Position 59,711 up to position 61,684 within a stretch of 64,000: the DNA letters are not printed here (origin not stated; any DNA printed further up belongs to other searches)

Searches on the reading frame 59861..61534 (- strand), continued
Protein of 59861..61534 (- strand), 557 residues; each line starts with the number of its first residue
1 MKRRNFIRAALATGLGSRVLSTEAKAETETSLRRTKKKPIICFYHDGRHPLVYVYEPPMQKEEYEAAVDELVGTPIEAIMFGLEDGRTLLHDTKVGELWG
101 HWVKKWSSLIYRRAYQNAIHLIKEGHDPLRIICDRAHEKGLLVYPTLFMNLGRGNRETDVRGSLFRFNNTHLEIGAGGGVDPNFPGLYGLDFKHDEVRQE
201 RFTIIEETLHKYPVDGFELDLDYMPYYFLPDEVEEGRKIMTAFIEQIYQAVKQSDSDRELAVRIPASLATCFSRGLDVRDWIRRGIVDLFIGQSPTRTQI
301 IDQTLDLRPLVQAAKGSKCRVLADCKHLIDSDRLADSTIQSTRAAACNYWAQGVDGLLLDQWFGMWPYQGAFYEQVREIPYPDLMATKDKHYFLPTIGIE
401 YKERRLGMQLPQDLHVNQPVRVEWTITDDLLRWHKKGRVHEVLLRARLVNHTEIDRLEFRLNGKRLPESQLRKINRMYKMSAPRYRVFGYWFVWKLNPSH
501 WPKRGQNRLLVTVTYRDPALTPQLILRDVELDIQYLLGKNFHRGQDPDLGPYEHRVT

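Call 64: find_encoding_contigs(protein=P0362, flank=10000, max_places=3)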
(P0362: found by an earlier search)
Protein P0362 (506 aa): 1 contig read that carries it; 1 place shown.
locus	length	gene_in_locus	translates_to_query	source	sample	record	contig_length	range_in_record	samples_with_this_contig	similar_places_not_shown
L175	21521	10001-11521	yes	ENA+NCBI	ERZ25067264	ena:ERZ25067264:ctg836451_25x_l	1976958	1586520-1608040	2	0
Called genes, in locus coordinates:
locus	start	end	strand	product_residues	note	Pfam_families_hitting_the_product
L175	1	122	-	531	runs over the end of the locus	PF12215:Glyco_hydr_116N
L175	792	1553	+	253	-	PF05721:PhyH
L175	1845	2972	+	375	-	PF24684:Vgb_lyase (faint), PF25021:TEN_NHL (weak), PF23500:DUF7133 (faint), PF08450:SGL (weak), PF01436:NHL (weak)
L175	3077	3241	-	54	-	-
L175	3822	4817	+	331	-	PF02746:MR_MLE_N, PF13378:MR_MLE_C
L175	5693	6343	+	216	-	PF05148:Methyltransf_8 (faint), PF08003:Methyltransf_9 (weak), PF01209:Ubie_methyltran, PF13489:Methyltransf_23, PF13847:Methyltransf_31, PF08241:Methyltransf_11, PF08242:Methyltransf_12, PF13649:Methyltransf_25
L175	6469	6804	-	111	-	-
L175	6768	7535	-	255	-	PF24827:AstE_AspA_cat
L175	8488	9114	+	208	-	PF02638:GHL10 (faint)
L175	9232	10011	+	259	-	-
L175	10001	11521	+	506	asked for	PF02310:B12-binding, PF04055:Radical_SAM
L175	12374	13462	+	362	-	PF02771:Acyl-CoA_dh_N, PF02770:Acyl-CoA_dh_M, PF00441:Acyl-CoA_dh_1, PF08028:Acyl-CoA_dh_2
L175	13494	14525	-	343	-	PF00389:2-Hacid_dh, PF02826:2-Hacid_dh_C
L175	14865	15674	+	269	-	PF00106:adh_short, PF01370:Epimerase (weak), PF08659:KR (weak), PF13561:adh_short_C2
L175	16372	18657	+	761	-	PF00390:malic, PF03949:Malic_M, PF01515:PTA_PTB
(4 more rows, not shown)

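Call 69: search_protein_families(library=pfam, proteins=[L118:597-1760:+, L118:1750-2703:+, L118:2711-5221:+, L118:6935-7975:-, L118:7508-9319:+, L118:11646-12884:+, L118:11616-12935:-, L118:12945-16301:+, L118:16261-17841:+, L118:18586-19953:+], max_evalue=0.0001)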
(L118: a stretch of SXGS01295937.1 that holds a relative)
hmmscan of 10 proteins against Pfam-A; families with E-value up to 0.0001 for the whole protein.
L118:597-1760:+ (387 aa): 1 family
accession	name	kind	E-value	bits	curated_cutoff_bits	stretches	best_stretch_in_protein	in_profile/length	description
PF00248.27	Aldo_ket_red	-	1.3e-53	182.4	24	1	91-374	2-288/291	Aldo/keto reductase family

L118:1750-2703:+ (317 aa): 1 family
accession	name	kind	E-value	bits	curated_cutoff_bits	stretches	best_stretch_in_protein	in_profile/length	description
PF04909.20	Amidohydro_2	-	5.6e-32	112.1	26.4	1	34-315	1-288/289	Amidohydrolase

L118:2711-5221:+ (836 aa): 0 families

L118:6935-7975:- (346 aa): 0 families

L118:7508-9319:+ (603 aa): 0 families

L118:11646-12884:+ (412 aa): 1 family
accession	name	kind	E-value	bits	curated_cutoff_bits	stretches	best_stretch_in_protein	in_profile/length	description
PF01408.29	GFO_IDH_MocA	-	4.2e-11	44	24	1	113-212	19-117/120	Oxidoreductase family, NAD-binding Rossmann fold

L118:11616-12935:- (439 aa): 0 families

L118:12945-16301:+ (1118 aa): 4 families
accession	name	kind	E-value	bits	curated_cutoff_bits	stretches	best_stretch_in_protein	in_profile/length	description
PF25183.1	OMP_b-brl_4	-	9.7e-140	468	30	1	238-1104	2-829/838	Outer membrane beta barrel domain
PF13620.12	CarboxypepD_reg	-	1.9e-18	67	32.3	1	45-125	2-82/82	Carboxypeptidase regulatory-like domain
PF13715.12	CarbopepD_reg_2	-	2e-07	31.4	32.2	1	46-125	2-77/88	CarboxypepD_reg-like domain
PF00593.30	TonB_dep_Rec_b-barrel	-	3.9e-07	30.7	27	1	483-885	23-337/436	TonB dependent receptor-like, beta-barrel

L118:16261-17841:+ (526 aa): 1 family
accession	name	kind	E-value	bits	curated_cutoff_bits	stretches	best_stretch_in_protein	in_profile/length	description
PF03806.19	ABG_transport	-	3.1e-180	600.2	27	1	27-524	2-502/502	AbgT putative transporter family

L118:18586-19953:+ (455 aa): 1 family
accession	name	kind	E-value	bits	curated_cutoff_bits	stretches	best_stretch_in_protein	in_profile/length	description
PF13378.12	MR_MLE_C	-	1.3e-19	71.2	29.4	1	163-367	2-217/219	Enolase C-terminal domain-like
